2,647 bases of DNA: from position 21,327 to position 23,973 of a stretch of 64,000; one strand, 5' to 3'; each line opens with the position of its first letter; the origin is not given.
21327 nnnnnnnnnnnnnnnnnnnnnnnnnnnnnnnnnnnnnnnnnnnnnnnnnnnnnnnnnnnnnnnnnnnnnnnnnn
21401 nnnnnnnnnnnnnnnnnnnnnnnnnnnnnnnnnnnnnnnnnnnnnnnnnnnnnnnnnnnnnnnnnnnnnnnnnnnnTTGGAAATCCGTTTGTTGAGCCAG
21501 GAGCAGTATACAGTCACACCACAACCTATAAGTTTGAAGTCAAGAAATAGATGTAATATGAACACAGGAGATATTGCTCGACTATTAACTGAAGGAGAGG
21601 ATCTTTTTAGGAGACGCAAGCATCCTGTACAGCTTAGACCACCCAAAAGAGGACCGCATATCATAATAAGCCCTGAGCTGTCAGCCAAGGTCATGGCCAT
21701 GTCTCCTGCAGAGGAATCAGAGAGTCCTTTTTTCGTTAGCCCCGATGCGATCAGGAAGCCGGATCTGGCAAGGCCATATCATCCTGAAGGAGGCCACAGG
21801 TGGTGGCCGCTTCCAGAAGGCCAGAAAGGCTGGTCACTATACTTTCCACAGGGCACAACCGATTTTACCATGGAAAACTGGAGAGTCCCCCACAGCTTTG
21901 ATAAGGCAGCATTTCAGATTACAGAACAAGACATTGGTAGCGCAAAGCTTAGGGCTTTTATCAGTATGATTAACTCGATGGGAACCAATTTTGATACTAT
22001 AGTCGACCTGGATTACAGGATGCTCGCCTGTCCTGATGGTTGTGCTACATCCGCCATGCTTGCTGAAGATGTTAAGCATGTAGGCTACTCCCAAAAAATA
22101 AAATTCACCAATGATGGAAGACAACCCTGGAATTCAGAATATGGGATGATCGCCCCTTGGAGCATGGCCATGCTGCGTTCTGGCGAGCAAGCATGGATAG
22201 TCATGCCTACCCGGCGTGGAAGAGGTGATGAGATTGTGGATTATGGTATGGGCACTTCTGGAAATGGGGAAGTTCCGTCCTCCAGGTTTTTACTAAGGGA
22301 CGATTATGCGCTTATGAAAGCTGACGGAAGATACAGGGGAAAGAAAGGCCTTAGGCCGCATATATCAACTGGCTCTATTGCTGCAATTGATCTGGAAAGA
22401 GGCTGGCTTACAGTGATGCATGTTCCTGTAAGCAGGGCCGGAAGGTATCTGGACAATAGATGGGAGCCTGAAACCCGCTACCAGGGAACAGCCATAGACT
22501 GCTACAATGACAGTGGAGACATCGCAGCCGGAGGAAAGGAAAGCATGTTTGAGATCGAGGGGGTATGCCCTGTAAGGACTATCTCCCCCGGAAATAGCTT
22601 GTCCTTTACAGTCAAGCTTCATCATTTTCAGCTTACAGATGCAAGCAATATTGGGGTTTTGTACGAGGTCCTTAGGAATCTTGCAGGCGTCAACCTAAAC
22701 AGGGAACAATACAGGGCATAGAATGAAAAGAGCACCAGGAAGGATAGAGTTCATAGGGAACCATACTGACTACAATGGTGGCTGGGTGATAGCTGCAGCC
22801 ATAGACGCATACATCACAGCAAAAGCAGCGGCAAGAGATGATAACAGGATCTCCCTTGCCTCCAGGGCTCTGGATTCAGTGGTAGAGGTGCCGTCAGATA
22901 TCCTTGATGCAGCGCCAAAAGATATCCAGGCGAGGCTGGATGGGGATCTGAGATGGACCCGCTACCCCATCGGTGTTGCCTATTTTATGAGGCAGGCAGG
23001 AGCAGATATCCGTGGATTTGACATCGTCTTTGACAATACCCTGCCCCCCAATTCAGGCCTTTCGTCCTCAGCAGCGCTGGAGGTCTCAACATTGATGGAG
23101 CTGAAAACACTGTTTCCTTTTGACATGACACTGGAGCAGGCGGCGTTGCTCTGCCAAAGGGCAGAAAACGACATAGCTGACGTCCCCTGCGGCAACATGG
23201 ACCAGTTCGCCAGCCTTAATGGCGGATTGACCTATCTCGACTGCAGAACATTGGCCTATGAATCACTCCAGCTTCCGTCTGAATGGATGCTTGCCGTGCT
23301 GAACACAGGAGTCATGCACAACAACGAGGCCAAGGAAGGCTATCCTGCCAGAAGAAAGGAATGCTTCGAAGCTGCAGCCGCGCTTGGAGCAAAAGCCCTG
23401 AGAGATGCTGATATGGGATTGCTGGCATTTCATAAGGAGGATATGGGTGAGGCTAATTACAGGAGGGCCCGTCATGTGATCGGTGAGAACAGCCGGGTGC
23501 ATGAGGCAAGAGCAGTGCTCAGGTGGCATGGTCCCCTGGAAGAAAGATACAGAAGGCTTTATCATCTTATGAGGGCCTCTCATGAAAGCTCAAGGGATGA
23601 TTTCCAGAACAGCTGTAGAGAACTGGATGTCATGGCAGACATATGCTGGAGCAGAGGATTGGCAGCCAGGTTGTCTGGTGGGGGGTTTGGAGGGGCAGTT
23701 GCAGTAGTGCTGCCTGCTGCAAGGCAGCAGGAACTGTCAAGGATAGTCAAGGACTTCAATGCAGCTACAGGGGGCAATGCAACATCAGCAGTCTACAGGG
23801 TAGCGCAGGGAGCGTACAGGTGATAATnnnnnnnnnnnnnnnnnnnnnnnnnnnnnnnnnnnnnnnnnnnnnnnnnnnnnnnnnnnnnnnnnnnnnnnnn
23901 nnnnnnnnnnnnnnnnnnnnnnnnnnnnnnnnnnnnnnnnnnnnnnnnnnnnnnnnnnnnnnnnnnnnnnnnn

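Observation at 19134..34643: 15-kb sugar-catabolism gene cluster of bacterial flavour inserted between hom and asd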

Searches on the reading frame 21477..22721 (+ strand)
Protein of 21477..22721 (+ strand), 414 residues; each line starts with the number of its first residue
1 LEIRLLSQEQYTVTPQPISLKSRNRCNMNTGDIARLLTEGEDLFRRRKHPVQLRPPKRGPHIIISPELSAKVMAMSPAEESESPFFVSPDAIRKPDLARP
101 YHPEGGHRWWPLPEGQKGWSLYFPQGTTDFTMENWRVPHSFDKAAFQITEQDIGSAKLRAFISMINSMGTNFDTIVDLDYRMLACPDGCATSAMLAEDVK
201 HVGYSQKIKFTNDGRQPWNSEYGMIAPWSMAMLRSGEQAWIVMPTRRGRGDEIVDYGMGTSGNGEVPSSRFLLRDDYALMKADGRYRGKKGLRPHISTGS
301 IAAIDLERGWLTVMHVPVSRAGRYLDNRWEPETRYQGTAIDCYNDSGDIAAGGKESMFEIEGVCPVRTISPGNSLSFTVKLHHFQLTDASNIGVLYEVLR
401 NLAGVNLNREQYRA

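Call 3: search_protein_families(library=pfam, proteins=[window:21477-22721:+], max_evalue=0.01)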
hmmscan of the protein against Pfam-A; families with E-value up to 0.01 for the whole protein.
window:21477-22721:+ (414 aa): 1 family
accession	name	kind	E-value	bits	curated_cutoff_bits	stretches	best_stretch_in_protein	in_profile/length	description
PF20583.3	DUF6786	-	2.7e-57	194.7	27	1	43-408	9-370/376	Family of unknown function (DUF6786)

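Call 5: search_protein_families(library=ncbifam, proteins=[window:21477-22721:+], max_evalue=0.01)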
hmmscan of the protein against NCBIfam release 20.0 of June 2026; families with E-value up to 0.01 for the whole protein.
window:21477-22721:+ (414 aa): 0 families

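Call 77: search_solved_structures(query=A5, max_evalue=1)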
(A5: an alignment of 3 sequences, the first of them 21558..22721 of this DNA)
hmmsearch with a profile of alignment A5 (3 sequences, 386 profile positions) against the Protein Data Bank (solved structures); distinct sequences matched with E-value up to 1: 0.

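Call 85: predict_structure(protein=window:21558-22721:+)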
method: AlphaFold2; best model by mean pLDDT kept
length: 387 residues; sequences in the alignment: 1
mean_pLDDT: 32.0   pTM: 0.19
mean pLDDT of the five models: 32.0, 28.3, 27.2, 26.3, 25.8
residues with pLDDT >= 90: 0; 70-90: 0; 50-70: 7; < 50: 380
segments of 3 or more residues with pLDDT < 50: 1-364, 373-387
pLDDT, mean of each block of 10 residues (from residue 1): 36 37 27 30 29 27 28 35 36 37 33 32 34 39 30 27 28 28 29 25 32 33 30 28 27 31 27 28 28 25 24 31 32 36 36 44 50 46 42
secondary structure, 60 per line:
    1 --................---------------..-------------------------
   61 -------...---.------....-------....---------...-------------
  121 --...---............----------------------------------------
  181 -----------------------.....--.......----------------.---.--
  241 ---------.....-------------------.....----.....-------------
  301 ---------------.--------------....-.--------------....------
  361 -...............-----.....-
elements in order: H3-18 E81-84 E92-95 H129-140 E204-208 E211-217 E250-254 E274-278 E283-287 E331-334 E351-354 H362-376 H382-386

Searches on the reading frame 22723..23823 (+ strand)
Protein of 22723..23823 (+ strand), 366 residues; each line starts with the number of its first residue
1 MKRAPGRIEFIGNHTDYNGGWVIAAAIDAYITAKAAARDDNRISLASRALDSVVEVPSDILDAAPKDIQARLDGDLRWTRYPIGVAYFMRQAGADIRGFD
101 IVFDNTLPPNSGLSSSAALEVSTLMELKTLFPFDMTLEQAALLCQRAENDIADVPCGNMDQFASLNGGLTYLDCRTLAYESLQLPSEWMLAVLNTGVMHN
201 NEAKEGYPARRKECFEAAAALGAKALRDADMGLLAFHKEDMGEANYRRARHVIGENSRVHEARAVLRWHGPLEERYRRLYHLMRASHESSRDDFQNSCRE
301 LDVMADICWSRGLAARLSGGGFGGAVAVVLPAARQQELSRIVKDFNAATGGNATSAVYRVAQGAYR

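Call 3: search_protein_families(library=pfam, proteins=[window:22723-23823:+], max_evalue=0.01)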
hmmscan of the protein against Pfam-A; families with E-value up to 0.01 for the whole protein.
window:22723-23823:+ (366 aa): 3 families
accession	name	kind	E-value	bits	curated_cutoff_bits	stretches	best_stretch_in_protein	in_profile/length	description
PF00288.32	GHMP_kinases_N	-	2e-17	63.6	22.3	1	83-168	4-87/87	GHMP kinases N terminal domain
PF10509.15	GalKase_gal_bdg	-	3.6e-13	49.3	23.1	1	3-33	15-45/49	Galactokinase galactose-binding signature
PF08544.19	GHMP_kinases_C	-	2.5e-05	25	21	1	274-344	8-81/85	GHMP kinases C terminal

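Call 5: search_protein_families(library=ncbifam, proteins=[window:22723-23823:+], max_evalue=0.01)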
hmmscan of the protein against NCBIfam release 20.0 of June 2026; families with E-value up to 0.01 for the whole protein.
window:22723-23823:+ (366 aa): 9 families
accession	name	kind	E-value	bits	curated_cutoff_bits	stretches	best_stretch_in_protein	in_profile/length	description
NF003472.0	PRK05101.1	equivalog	3.7e-73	246.6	499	1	3-364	24-379/382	galactokinase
NF003705.0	PRK05322.1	equivalog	4.3e-62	210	385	1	4-364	24-384/388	galactokinase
NF003006.0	PRK03817.1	equivalog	1.8e-61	208.1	443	1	3-343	5-326/352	galactokinase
TIGR00131.1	gal_kin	equivalog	4.9e-60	203.5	226.65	1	3-364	21-385/388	galactokinase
NF001816.0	PRK00555.1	equivalog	4.8e-58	196.9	509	1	3-361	6-354/363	galactokinase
TIGR00549.1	mevalon_kin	equivalog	4e-17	62.6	163.05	1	4-199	1-180/276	mevalonate kinase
NF003036.0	PRK03926.1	equivalog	1.4e-13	50.6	403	1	3-176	5-152/302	mevalonate kinase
NF049969.1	GlMnHpPKinHddA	equivalog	2.5e-05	23.9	600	1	15-173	24-172/338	D-glycero-D-manno-heptose 7-phosphate kinase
TIGR00191.1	thrB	equivalog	0.00017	20.6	168.25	1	85-188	67-165/304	homoserine kinase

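Call 13: find_encoding_contigs(protein=window:22723-23823:+, flank=10000, max_places=6)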
Protein window:22723-23823:+ (366 aa): no gene with exactly this product is on record in the collection.

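Call 50: search_protein_families(library=pfam, proteins=[L077:7447-8832:+, L064:8734-9687:+, L015:15288-18392:+, L050:4302-6026:+, L078:8471-9967:+, L039:5707-6696:+, L067:7340-8335:+, L016:9595-10104:+, L066:2480-3787:+, L019:11303-12532:+], max_evalue=0.001)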
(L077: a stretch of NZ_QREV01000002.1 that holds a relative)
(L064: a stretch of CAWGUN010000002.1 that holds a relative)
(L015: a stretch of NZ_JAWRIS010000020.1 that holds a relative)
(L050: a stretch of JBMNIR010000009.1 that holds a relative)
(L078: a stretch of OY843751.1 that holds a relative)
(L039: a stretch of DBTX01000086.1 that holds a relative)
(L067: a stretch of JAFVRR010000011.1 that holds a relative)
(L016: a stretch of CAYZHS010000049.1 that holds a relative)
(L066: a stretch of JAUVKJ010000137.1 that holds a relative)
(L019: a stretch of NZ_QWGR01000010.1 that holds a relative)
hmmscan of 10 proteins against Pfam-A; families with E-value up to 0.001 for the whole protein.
L077:7447-8832:+ (461 aa): 5 families
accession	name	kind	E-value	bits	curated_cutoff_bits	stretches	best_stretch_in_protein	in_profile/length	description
PF01408.29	GFO_IDH_MocA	-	4.2e-21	76.3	24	1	40-177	2-119/120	Oxidoreductase family, NAD-binding Rossmann fold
PF19051.5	GFO_IDH_MocA_C2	-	5.6e-21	75.6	23.3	2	200-288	22-114/254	Oxidoreductase family, C-terminal alpha/beta domain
PF22725.1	GFO_IDH_MocA_C3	-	4.4e-12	46.5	27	1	249-342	32-122/124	GFO/IDH/MocA C-terminal domain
PF02894.22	GFO_IDH_MocA_C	-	1.2e-11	45.3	22.9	1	263-417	44-201/218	Oxidoreductase family, C-terminal alpha/beta domain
PF10518.14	TAT_signal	-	0.00073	19.8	22.7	0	2-16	3-17/21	TAT (twin-arginine translocation) pathway signal sequence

L064:8734-9687:+ (317 aa): 1 family
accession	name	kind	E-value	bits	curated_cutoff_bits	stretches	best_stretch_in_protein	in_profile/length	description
PF01261.30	AP_endonuc_2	-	6.2e-19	69.1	31.1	1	58-279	4-233/249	Xylose isomerase-like TIM barrel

L015:15288-18392:+ (1034 aa): 4 families
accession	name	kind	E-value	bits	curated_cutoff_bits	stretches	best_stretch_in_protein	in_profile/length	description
PF07715.20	Plug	-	3.6e-18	66.5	23.9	1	120-226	2-107/107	TonB-dependent Receptor Plug Domain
PF13715.12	CarbopepD_reg_2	-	2.7e-16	59.8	32.2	1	31-112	1-88/88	CarboxypepD_reg-like domain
PF13620.12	CarboxypepD_reg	-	2.6e-07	31.3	32.3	1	31-91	2-72/82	Carboxypeptidase regulatory-like domain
PF25020.1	TTR_TEN1-4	-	0.00055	20.3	27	0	30-90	8-71/86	Teneurin TTR-like domain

L050:4302-6026:+ (574 aa): 2 families
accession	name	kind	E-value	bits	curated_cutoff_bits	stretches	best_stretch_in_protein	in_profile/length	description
PF07980.17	SusD_RagB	-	5.1e-44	151.5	23.1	1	279-570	7-297/297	SusD family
PF14322.12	SusD-like_3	-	1.1e-06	29.5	27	1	95-207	84-191/191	Starch-binding associating with outer membrane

L078:8471-9967:+ (498 aa): 4 families
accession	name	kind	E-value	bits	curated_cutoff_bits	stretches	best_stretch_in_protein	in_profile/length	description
PF00884.28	Sulfatase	-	9e-50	170.1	25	1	41-365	1-300/301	Sulfatase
PF01663.27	Phosphodiest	-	1.2e-13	51.8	23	1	44-309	2-220/342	Type I phosphodiesterase / nucleotide pyrophosphatase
PF16347.10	SGSH_C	-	1.6e-11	45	29.3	1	313-387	1-74/154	N-sulphoglucosamine sulphohydrolase, C-terminal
PF02995.22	DUF229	-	3.3e-06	26.5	25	1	278-324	311-357/496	Protein of unknown function (DUF229)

L039:5707-6696:+ (329 aa): 1 family
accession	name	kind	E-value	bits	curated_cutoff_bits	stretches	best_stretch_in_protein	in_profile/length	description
PF01408.29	GFO_IDH_MocA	-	1e-06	29.9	24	1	37-132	19-111/120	Oxidoreductase family, NAD-binding Rossmann fold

L067:7340-8335:+ (331 aa): 2 families
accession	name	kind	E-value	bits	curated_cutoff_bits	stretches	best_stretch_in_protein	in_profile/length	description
PF02826.25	2-Hacid_dh_C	-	1.6e-50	171.4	25.1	1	117-291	2-178/178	D-isomer specific 2-hydroxyacid dehydrogenase, NAD binding domain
PF00389.36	2-Hacid_dh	-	6.6e-07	29.5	24.6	1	24-322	17-133/134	D-isomer specific 2-hydroxyacid dehydrogenase, catalytic domain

L016:9595-10104:+ (169 aa): 1 family
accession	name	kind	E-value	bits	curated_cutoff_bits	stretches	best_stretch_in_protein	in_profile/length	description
PF07681.17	DoxX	-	6.6e-05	23.9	23.6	1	19-109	2-80/85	DoxX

L066:2480-3787:+ (435 aa): 2 families
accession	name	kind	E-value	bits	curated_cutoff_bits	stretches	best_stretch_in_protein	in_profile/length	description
PF01120.23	Alpha_L_fucos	-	5.7e-103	345.4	25.2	1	14-349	5-345/345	Alpha-L-fucosidase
PF14871.12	GHL6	-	7.6e-05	23.4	35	1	89-167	1-74/132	Hypothetical glycosyl hydrolase 6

L019:11303-12532:+ (409 aa): 1 family
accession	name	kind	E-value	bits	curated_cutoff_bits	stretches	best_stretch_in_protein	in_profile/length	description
PF01566.24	Nramp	-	2.7e-61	208.1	29.8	1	33-377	4-356/357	Natural resistance-associated macrophage protein-like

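Call 69: search_protein_representatives(protein=window:22723-23823:+)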
Query: 366 residues. Proteins with E-value up to 0.001 (for the whole library): 12380; up to 1e-10: 6512; up to 1e-30: 1740. The best 150 are listed.
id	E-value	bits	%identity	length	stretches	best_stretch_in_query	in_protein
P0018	5.0e-244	824.9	100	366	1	1-366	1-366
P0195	1.8e-99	349.4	48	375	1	3-365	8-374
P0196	3.0e-83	296.1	48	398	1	3-365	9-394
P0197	1.1e-65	238.4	39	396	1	4-345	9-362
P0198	1.1e-58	215.3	41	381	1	4-363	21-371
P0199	4.7e-57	210.0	44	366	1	4-353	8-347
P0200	2.2e-56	207.8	43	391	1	4-334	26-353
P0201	3.8e-56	207.0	41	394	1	3-330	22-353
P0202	8.4e-56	205.8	41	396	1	4-363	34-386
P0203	1.1e-55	205.5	43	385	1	4-327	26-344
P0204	2.6e-55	204.2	43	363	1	4-337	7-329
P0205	7.4e-55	202.7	40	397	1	4-353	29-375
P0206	8.8e-55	202.5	38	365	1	4-356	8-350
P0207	1.4e-54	201.8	42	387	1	1-364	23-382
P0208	1.6e-54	201.6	40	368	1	4-365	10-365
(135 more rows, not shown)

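Call 70: list_cluster_members(proteins=[P0195, P0196, P0197, P0198, P0199, P0200, P0201, P0202, P0203, P0204])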
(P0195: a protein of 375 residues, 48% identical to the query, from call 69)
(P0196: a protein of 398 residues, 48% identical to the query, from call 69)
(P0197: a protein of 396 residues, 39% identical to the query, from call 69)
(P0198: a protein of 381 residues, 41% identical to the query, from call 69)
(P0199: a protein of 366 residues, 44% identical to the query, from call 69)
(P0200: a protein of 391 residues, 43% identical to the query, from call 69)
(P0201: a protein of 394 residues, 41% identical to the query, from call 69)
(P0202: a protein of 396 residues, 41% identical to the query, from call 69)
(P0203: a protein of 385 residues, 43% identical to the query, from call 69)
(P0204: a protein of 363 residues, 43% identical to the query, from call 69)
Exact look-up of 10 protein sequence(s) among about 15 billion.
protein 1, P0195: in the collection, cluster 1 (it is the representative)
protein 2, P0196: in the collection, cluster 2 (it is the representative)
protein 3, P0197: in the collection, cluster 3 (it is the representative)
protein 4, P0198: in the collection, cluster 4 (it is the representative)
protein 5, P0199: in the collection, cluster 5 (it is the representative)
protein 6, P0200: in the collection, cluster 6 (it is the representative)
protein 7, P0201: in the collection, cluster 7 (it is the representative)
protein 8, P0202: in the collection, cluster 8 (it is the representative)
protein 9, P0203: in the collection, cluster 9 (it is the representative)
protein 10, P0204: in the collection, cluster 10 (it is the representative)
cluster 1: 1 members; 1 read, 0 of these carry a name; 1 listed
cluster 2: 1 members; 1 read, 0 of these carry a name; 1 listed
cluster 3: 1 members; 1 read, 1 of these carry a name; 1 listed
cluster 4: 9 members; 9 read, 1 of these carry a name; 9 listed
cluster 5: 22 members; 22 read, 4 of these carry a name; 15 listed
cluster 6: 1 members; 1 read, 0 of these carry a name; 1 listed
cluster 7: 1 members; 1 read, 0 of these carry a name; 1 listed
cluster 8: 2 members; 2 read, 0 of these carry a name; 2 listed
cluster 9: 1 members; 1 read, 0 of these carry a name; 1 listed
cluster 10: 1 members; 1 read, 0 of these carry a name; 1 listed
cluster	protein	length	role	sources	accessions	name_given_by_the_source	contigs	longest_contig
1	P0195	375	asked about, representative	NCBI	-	-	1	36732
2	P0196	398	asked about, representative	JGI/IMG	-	-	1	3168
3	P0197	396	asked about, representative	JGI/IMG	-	galactokinase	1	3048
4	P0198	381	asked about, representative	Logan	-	-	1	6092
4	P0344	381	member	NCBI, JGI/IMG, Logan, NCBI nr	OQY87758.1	MAG: galactokinase [Chloroflexi bacterium UTCFX4] | galactokinase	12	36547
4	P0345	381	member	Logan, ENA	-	-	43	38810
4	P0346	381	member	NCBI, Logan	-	-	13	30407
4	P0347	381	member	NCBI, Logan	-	-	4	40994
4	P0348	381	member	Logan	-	-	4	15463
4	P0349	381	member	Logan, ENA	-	-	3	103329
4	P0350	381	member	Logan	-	-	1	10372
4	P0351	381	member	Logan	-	-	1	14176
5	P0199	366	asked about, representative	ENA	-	-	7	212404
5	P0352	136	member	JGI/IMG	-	galactokinase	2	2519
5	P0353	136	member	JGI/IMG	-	galactokinase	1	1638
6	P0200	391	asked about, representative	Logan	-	-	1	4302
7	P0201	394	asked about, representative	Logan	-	-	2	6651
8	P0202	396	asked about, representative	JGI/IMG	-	-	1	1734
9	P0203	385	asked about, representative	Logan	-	-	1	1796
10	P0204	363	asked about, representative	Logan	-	-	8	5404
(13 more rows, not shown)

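Call 72: find_encoding_contigs(protein=P0195, flank=10000, max_places=2)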
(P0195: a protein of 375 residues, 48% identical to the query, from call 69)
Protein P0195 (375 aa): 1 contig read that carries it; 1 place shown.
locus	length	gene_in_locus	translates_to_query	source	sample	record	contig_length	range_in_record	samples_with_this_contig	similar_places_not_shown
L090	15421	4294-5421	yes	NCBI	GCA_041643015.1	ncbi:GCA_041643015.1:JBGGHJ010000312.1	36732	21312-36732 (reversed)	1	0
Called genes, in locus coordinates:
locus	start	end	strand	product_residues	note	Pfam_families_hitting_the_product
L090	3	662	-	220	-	?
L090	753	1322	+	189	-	-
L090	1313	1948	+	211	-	-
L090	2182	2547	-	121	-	-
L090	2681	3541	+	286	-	PF04014:MazE_antitoxin (faint)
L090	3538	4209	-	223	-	PF00293:NUDIX, PF22327:Nudt16-like (weak), PF19368:WHD_AraR, PF21906:WHD_NrtR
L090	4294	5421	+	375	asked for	PF10509:GalKase_gal_bdg, PF00288:GHMP_kinases_N, PF08544:GHMP_kinases_C (weak)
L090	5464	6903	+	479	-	PF02310:B12-binding, PF04055:Radical_SAM (faint)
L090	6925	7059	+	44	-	-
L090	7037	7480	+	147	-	PF00293:NUDIX, PF14815:NUDIX_4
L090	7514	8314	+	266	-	PF14023:Bestrophin-like (weak)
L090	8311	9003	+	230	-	PF08713:DNA_alkylation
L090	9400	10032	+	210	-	-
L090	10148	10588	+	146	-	-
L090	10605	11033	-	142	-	-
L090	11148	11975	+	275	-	PF00923:TAL_FSA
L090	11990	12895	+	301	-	PF03446:NAD_binding_2, PF03807:F420_oxidored (weak), PF00393:6PGD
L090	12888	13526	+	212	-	PF00834:Ribul_P_3_epim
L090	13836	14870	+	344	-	PF02568:ThiI, PF03054:tRNA_Me_trans (weak), PF18297:NFACT-R_2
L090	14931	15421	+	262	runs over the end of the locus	PF01507:PAPS_reduct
